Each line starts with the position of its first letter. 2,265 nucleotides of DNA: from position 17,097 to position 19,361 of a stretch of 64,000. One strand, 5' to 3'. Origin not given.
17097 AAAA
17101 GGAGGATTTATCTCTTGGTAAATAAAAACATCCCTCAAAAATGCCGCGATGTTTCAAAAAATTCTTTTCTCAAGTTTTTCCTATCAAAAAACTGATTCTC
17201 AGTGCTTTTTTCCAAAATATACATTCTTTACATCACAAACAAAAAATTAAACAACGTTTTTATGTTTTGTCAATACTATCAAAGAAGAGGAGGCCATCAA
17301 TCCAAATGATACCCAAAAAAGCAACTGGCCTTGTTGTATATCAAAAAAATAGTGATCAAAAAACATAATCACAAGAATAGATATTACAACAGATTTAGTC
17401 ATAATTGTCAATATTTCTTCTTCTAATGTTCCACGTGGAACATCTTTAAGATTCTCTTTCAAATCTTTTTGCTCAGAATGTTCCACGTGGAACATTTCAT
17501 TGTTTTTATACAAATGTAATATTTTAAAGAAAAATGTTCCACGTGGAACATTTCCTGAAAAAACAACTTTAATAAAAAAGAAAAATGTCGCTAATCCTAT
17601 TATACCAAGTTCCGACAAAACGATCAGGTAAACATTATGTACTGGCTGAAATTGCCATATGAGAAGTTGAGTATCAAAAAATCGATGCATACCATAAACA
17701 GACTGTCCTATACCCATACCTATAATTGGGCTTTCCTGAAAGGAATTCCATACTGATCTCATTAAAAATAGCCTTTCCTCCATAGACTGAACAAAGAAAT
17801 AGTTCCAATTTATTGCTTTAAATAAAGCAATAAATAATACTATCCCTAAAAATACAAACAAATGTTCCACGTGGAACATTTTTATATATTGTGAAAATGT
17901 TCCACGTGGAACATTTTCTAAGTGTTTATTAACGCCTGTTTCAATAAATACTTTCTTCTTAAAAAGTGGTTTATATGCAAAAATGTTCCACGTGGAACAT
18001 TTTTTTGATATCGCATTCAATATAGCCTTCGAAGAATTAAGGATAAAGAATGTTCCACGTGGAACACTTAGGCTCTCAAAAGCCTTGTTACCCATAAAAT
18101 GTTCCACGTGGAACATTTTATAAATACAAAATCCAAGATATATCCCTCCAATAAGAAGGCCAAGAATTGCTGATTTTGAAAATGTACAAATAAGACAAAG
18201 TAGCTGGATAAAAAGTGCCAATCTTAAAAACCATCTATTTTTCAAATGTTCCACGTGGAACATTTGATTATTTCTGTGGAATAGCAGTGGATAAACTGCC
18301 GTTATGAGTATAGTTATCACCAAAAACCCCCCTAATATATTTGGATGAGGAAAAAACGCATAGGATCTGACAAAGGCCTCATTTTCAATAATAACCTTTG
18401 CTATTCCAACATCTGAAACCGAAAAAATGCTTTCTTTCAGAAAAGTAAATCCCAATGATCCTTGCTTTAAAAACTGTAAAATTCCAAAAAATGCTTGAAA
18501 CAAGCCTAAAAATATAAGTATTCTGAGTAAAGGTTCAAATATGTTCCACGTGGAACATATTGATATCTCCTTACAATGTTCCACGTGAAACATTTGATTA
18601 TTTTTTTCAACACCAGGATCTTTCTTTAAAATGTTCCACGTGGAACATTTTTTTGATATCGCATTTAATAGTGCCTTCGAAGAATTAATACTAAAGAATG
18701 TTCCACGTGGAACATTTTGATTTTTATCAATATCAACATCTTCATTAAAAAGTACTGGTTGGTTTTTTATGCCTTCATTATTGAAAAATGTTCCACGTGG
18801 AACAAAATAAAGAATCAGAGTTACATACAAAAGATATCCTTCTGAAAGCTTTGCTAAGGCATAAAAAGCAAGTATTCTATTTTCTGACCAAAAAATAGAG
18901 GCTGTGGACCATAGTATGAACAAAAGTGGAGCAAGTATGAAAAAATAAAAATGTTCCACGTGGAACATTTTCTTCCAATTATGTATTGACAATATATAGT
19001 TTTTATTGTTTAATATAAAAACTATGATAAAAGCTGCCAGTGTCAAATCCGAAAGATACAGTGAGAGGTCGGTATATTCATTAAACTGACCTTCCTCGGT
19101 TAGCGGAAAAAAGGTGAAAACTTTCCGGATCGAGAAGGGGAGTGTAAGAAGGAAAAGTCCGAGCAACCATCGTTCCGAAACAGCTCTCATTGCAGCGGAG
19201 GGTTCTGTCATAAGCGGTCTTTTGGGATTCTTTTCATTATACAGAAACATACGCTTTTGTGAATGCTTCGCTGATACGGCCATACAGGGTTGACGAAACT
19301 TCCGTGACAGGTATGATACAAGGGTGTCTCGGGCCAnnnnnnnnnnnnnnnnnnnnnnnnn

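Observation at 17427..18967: Fifteen copies of a 20-bp perfect palindrome embedded in-frame inside an AT-rich O-antigen-ligase-like gene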

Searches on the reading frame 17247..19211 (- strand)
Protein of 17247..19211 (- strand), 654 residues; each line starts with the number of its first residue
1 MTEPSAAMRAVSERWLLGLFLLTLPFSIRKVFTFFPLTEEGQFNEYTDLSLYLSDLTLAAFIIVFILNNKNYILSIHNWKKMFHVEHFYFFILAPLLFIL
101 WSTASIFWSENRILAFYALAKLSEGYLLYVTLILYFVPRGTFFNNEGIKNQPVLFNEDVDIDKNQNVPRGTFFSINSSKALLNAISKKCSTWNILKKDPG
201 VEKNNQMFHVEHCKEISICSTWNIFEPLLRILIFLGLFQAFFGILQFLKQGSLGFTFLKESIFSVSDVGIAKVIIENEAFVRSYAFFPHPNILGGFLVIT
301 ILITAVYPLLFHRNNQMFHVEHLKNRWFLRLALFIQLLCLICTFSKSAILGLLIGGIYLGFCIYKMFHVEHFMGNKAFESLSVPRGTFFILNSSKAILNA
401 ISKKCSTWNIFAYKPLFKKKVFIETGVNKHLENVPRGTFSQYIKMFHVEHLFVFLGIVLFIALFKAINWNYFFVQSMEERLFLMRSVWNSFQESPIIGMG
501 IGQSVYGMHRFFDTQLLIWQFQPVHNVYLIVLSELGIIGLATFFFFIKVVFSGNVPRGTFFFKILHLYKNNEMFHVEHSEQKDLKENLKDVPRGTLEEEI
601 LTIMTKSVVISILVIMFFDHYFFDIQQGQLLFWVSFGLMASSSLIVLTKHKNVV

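Call 9: search_protein_families(library=pfam, proteins=[window:17247-19211:-])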
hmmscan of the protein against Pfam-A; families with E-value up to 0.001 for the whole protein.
window:17247-19211:- (654 aa): 1 family
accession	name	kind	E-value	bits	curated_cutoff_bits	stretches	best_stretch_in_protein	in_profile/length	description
PF04932.20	Wzy_C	-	1.2e-10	41.8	31.7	1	453-544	46-149/149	O-Antigen ligase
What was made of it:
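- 17247..19211 (-): Host gene: a Wzy_C (O-antigen-ligase-like) polytopic membrane protein, 654 aa from ATG 19211. The maximal ORF runs to 19406. Call 9: PF04932 at 41.8 bits (cut-off 31.7).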

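Call 14: find_homologous_proteins(query=window:17247-19211:-)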
Query window:17247-19211:- (654 aa): 367 proteins with E <= 0.001 among 8000 candidates; the best 120 are listed.
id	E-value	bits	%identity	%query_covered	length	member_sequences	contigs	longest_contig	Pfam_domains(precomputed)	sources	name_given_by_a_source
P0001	0.0e+0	1463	100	100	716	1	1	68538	PF04932.21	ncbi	-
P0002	5.1e-126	440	43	95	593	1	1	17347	-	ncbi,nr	ncbi:MAG: hypothetical protein Q8Q10_02905 [bacterium]|nr:hypothetical protein [bacterium]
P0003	1.6e-121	425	43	94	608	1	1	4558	-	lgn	-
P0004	1.8e-121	425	41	99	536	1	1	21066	PF04932.21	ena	-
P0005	3.2e-120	421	40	97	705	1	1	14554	-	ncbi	-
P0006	4.1e-120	421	39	94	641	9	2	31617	PF04932.21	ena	-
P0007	8.4e-120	420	42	95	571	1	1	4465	-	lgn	-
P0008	3.9e-118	414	41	95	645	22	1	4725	-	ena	-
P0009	7.5e-118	413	40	100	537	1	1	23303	-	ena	-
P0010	8.4e-117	410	41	93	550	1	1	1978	-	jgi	jgi:O-Antigen ligase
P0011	8.8e-115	403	40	94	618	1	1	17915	-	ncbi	ncbi:MAG: hypothetical protein WAW00_01985, partial [Candidatus Moraniibacteriota bacterium]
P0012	1.1e-113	400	41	96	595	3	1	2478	-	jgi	-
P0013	2.4e-111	392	37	93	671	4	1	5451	PF04932.21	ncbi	ncbi:MAG: O-antigen ligase family protein [Patescibacteria group bacterium]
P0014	4.8e-111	391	36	95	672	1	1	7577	-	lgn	-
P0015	1.0e-109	386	39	95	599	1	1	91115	PF04932.21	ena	-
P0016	1.4e-109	386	38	92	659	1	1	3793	PF04932.21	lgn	-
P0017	6.0e-109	384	37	94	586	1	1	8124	PF04932.21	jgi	jgi:hypothetical protein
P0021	1.7e-107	379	38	95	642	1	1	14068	PF04932.21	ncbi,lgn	-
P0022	3.6e-104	368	36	94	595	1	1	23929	PF04932.21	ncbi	-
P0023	1.5e-103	366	36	94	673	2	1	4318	PF04932.21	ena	-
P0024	2.5e-103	365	40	97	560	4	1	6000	PF04932.21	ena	-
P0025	8.8e-103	363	42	84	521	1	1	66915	PF04932.21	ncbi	ncbi:MAG: hypothetical protein ACSLEX_00620 [Minisyncoccota bacterium]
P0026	7.0e-102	361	39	95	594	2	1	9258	PF04932.21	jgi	-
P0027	8.1e-100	354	38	98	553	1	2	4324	PF04932.21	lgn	-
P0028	4.8e-99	351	37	95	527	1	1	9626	PF04932.21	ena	-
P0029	6.9e-99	351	36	93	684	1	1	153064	PF04932.21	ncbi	-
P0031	1.7e-96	343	36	93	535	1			PF04932.21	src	-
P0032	2.2e-94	336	38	99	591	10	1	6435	PF04932.21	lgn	-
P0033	3.4e-93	332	38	99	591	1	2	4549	PF04932.21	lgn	-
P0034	4.7e-92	328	35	94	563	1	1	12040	PF04932.21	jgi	jgi:hypothetical protein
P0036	3.5e-91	325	37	95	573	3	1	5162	PF04932.21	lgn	-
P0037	4.6e-91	325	36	97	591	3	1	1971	PF04932.21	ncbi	-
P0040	2.5e-89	319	36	94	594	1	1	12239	PF04932.21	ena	-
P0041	4.0e-89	318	35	97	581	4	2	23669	PF04932.21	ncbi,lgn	-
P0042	7.9e-89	317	35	97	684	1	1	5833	PF04932.21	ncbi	-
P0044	1.1e-87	314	35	96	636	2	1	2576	PF04932.21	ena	-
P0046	1.3e-86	310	34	93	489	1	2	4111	PF04932.21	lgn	-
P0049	9.8e-85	304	35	98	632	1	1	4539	PF04932.21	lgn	-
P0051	4.9e-82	295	39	64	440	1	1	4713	PF04932.21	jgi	jgi:hypothetical protein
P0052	5.9e-80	288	35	96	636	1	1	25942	PF04932.21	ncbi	-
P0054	6.0e-79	285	37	97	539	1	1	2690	PF04932.21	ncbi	-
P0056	2.7e-78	283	33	94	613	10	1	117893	PF04932.21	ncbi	-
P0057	8.3e-78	281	34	96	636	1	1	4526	PF04932.21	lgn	-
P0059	4.7e-77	278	32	63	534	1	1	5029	PF04932.21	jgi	-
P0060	1.4e-76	277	38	86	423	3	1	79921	PF04932.21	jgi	-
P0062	4.4e-73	265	31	97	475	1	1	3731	PF04932.21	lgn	-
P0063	8.0e-73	265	33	96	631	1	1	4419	PF04932.21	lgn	-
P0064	1.1e-72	264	32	99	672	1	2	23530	PF04932.21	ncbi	-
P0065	6.8e-72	261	32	97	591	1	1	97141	PF04932.21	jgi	jgi:hypothetical protein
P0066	3.7e-71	259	34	29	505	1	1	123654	PF04932.21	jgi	jgi:O-antigen ligase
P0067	6.2e-71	258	34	97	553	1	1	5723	PF04932.21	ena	-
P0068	1.5e-70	257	37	63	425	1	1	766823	-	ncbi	ncbi:MAG: hypothetical protein WAV46_01595 [Candidatus Moraniibacteriota bacterium]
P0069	3.4e-70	256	33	65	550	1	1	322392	PF04932.21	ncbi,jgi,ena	ncbi:MAG: O-antigen ligase family protein [Parcubacteria group bacterium]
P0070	2.4e-69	253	32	65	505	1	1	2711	PF04932.21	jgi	jgi:hypothetical protein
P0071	3.3e-69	253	37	68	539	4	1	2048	PF04932.21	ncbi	-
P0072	4.9e-69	252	31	68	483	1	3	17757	PF04932.21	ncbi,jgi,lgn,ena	-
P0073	6.3e-69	252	33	67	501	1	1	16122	PF04932.21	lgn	-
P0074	1.8e-68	250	29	96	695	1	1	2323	PF04932.21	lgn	-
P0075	8.7e-68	248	35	60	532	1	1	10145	PF04932.21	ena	-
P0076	9.6e-68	248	29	97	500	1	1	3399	PF04932.21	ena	-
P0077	1.7e-67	247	45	22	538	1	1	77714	PF04932.21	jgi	-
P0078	5.4e-67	245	33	99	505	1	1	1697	PF04932.21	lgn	-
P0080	2.0e-66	243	38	65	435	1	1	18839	PF04932.21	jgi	jgi:O-antigen ligase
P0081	2.2e-66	243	28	97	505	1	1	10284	PF04932.21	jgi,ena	-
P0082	2.7e-66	243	31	65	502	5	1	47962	PF04932.21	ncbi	-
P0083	3.2e-66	243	34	60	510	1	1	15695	PF04932.21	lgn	-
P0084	6.4e-66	242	30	97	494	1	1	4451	PF04932.21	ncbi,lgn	-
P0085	1.6e-65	240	33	66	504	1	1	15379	PF04932.21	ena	-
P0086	2.3e-65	240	34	63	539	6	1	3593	PF04932.21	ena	-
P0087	3.5e-65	239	37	30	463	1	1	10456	PF04932.21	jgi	jgi:hypothetical protein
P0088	3.9e-65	239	32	94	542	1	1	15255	PF04932.21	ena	-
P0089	4.8e-65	239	31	98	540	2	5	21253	PF04932.21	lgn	-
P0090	6.1e-65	238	31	64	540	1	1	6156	PF04932.21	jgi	-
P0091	6.1e-65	238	38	30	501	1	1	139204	PF04932.21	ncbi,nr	ncbi:MAG: O-antigen ligase family protein [Candidatus Moranbacteria bacterium]|nr:O-antigen ligase f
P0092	8.4e-65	238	33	65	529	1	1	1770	PF04932.21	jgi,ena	-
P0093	9.1e-65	238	31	66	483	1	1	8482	PF04932.21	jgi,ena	-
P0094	1.0e-64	238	37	32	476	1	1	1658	PF04932.21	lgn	-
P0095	6.1e-64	235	34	54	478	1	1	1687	PF04932.21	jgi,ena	-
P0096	7.5e-64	235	31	64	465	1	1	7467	PF04932.21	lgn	-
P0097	1.2e-63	234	32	96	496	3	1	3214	PF04932.21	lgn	-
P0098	1.2e-63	234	31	96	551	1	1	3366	PF04932.21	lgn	-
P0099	2.5e-63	233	27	97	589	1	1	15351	PF04932.21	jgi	jgi:hypothetical protein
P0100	5.3e-63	232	30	94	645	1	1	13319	PF04932.21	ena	-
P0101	5.5e-63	232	33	56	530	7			PF04932.21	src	-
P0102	6.6e-63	232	30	97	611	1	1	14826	PF04932.21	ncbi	-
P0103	1.6e-62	230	30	62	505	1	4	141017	PF04932.21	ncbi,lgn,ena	-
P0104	2.4e-62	230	32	95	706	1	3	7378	PF04932.21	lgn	-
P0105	2.9e-62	230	33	97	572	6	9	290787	PF04932.21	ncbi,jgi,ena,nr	ncbi:MAG TPA: hypothetical protein DEA89_02510 [Candidatus Moranbacteria bacterium]|nr:hypothetical 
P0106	4.1e-62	229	30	65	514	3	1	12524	PF04932.21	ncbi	-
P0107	5.1e-62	229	30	82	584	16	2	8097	PF04932.21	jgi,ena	-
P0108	5.7e-62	229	35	55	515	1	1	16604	PF04932.21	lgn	-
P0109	6.9e-62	228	30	67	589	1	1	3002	PF04932.21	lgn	-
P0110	8.2e-62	228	34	67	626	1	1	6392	PF04932.21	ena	-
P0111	2.8e-61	226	33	27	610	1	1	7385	PF04932.21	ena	-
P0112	2.9e-61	226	32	97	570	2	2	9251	PF04932.21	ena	-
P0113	3.5e-61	226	30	96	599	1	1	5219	PF04932.21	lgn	-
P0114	4.1e-61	226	31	94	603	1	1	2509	PF04932.21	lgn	-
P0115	4.2e-61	226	33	63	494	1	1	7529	PF04932.21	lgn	-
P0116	4.3e-61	226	32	96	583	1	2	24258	PF04932.21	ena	-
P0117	1.3e-60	224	33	97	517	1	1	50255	PF04932.21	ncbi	ncbi:MAG: O-antigen ligase family protein [Patescibacteria group bacterium]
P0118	1.6e-60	224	29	94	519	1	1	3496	PF04932.21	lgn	-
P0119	2.0e-60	224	28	86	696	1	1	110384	PF04932.21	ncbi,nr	ncbi:MAG: hypothetical protein QG620_122 [Patescibacteria group bacterium]|nr:hypothetical protein [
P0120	2.1e-60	223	29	74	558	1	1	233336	PF04932.21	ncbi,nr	ncbi:MAG: O-antigen ligase family protein [Candidatus Moranbacteria bacterium]|nr:O-antigen ligase f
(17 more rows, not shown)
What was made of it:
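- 17247..19211 (-): Call 14: more than 100 homologues.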

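Call 20: find_related_loci(query=A1, collection=genome_contigs, flank=10000)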
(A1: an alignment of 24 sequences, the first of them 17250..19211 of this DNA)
Query A1 (654 aa) in genome_contigs; peptide patterns used: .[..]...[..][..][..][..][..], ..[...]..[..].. (x = any residue, [..] = any of these).
599 stretches matched a pattern (row limit reached: there are more); 553 encode a relative of the query (tblastn E <= 1e-3); the best 80 are kept; 80 distinct loci.
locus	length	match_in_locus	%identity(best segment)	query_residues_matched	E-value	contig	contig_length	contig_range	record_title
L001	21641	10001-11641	44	16-642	8e-136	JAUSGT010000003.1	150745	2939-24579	MAG: Candidatus Moraniibacteriota bacterium isolate E14_metabat.bin.14 E14_k141_99851, whole genome shotgun sequence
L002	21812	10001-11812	41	20-641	1e-132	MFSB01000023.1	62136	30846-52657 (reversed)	MAG: Candidatus Moranbacteria bacterium RIFCSPLOWO2_12_FULL_48_12 rifcsplowo2_12_scaffold_2620, whole genome shotgun seq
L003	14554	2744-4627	40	9-644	9e-131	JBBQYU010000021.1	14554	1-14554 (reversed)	MAG: Candidatus Moraniibacteriota bacterium isolate Co_metawrap_2179 Cmw_2179_k141_3735971_length_14554_cov_8.0000, whol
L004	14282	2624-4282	39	19-629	2e-119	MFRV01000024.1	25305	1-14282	MAG: Candidatus Moranbacteria bacterium RIFCSPHIGHO2_01_FULL_54_31 rifcsphigho2_01_scaffold_3574, whole genome shotgun s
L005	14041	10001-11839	38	27-645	5e-113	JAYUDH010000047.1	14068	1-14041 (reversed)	MAG: Candidatus Moraniibacteriota bacterium isolate GFS_7157 GFS_7157_46, whole genome shotgun sequence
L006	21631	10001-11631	42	11-639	3e-110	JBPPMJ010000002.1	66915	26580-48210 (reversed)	MAG: Minisyncoccota bacterium isolate BIOS2019_out_082 k131_2024570, whole genome shotgun sequence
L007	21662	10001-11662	38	27-645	2e-105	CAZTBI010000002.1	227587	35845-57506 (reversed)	MAG TPA_asm: uncultured Bdellovibrionales bacterium isolate SRP342105_co1_260 genome assembly, contig: NODE_48_length_22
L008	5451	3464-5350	37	19-629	2e-105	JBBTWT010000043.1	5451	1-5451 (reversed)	MAG: Patescibacteria group bacterium isolate H32-bin019_1 H32_bin019_1_000000000043, whole genome shotgun sequence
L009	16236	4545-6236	35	16-654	1e-102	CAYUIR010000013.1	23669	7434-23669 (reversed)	MAG TPA_asm: uncultured Bdellovibrionales bacterium isolate SRP219642_co6_142 genome assembly, contig: NODE_1647_length_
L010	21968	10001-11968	36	4-643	3e-99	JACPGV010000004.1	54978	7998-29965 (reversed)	MAG: Candidatus Moraniibacteriota bacterium isolate NC_groundwater_397_Ag_B-0.1um_43_25 GD18-4_B1_scaffold_291831, whole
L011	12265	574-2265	34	16-654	4e-98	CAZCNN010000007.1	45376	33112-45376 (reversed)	MAG TPA_asm: uncultured Bdellovibrionales bacterium isolate SRP286056_co2_548 genome assembly, contig: NODE_928_length_4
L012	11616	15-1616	36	92-643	4e-97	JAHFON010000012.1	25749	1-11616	MAG: Candidatus Moraniibacteriota bacterium isolate nzgw504 NODE_1723_length_25750_cov_3.827422, whole genome shotgun se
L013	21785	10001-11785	32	2-634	6e-88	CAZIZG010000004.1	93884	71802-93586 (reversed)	MAG TPA_asm: uncultured Bdellovibrionales bacterium isolate SRP135725_co1_205 genome assembly, contig: NODE_128_length_9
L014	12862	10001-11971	32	9-654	6e-78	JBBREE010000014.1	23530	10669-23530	MAG: Candidatus Moraniibacteriota bacterium isolate Co_metawrap_2488 Cmw_2488_k141_894665_length_23530_cov_10.0000, whol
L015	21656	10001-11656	33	7-643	2e-75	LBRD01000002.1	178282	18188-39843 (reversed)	MAG: Parcubacteria group bacterium GW2011_GWC1_36_108 UR95_C0002, whole genome shotgun sequence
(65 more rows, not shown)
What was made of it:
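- The host protein evolves fast (call 20).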

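Call 35: find_encoding_contigs(protein=P0001, flank=10000, max_places=3)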
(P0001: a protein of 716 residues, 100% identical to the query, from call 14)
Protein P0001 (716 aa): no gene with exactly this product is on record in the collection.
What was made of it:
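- Tried and rejected: Looking up the window's own contig by the exact protein P0001 found nothing on record (call 35).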

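Call 51: find_encoding_contigs(protein=P0068, flank=10000, max_places=2)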
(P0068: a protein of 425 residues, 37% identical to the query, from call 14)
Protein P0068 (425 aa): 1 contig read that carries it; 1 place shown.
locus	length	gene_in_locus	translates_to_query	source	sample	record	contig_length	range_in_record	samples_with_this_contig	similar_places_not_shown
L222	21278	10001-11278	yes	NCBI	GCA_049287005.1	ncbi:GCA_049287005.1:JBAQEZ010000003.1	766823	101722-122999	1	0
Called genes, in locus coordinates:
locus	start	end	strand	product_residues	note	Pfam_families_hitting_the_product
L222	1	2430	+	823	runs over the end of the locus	PF14022:DUF4238 (faint), PF02810:SEC-C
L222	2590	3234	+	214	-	-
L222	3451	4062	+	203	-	PF00702:Hydrolase, PF13419:HAD_2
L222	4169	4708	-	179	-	-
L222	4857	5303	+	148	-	PF07884:VKOR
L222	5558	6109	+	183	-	PF06725:3D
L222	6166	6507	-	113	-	-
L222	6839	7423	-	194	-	PF03167:UDG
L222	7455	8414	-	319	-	PF01368:DHH, PF02272:DHHA1 (weak)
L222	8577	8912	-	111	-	PF02033:RBFA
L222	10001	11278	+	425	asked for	-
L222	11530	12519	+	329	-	PF18884:TSP3_bac (weak)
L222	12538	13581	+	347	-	-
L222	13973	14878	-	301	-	-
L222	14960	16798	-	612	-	PF06480:FtsH_ext, PF00004:AAA, PF07728:AAA_5 (weak), PF17862:AAA_lid_3, PF01434:Peptidase_M41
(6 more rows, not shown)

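Call 55: predict_structure(alignment_id=A1)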
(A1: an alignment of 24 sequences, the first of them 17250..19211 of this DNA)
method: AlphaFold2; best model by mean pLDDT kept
length: 654 residues; sequences in the alignment: 24
mean_pLDDT: 62.0   pTM: 0.68
mean pLDDT of the five models: 62.0, 58.9, 58.3, 57.5, 56.6
residues with pLDDT >= 90: 62; 70-90: 203; 50-70: 144; < 50: 245
segments of 3 or more residues with pLDDT < 50: 1-4, 141-222, 256-260, 314-322, 369-447, 500-508, 519-521, 523-526, 555-594, 652-654
pLDDT, mean of each block of 10 residues (from residue 1): 57 86 69 70 64 86 86 67 63 86 72 74 89 77 44 35 38 42 41 37 38 35 74 90 82 52 60 70 68 90 88 48 70 90 86 89 64 36 33 43 35 35 36 39 41 66 74 64 63 61 48 52 47 63 84 50 38 33 40 62 92 82 78 91 77 39
secondary structure, 60 per line:
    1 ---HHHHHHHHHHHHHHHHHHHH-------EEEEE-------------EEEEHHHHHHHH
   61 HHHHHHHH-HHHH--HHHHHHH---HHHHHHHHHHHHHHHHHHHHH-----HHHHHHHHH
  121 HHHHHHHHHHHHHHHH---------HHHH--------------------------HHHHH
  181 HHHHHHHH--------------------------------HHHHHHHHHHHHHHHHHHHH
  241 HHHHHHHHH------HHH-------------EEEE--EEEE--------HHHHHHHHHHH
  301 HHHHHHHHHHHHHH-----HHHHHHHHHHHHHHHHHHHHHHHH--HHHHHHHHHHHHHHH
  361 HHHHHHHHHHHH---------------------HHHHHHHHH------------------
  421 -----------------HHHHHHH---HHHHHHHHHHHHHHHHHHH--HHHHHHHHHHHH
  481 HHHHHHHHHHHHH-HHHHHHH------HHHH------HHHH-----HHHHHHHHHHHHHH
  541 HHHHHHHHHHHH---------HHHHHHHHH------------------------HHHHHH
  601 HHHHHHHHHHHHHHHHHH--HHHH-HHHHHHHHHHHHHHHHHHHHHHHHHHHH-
elements in order (helices of 4 or more, strands of 3 or more residues): H4-23 E31-35 E49-52 H53-68 H70-73 H76-82 H86-106 H112-136 H146-149 H176-188 H221-249 E272-275 E278-281 H290-314 H320-343 H346-372 H394-402 H438-444 H448-466 H469-493 H495-501 H508-511 H518-521 H527-552 H562-570 H595-618 H621-624 H626-653
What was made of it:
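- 17247..19211 (-): Call 55: AlphaFold2 gives the transmembrane core pLDDT 70-90.
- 18542..18804 (-): Loop A (residues about 136-225) carrying 5 sites. Call 55: pLDDT below 50 for residues 141-222.
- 17863..18115 (-): Loop B (residues about 366-450) carrying 5 sites. Call 55: pLDDT below 50 for residues 369-447.
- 17427..17550 (-): Loop C (residues about 554-597) carrying 3 sites. Call 55: pLDDT below 50 for residues 555-594.
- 18247..18262 (-): Single site at a transmembrane-helix boundary (residue 317, read as MFHVEH). Call 55: short low-confidence linker at residues 314-322.
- On Wzy_C / O-antigen-ligase family (host gene): AlphaFold2 helices at pLDDT 70-90 (call 55).
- The segments are predicted to be disordered (call 55).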
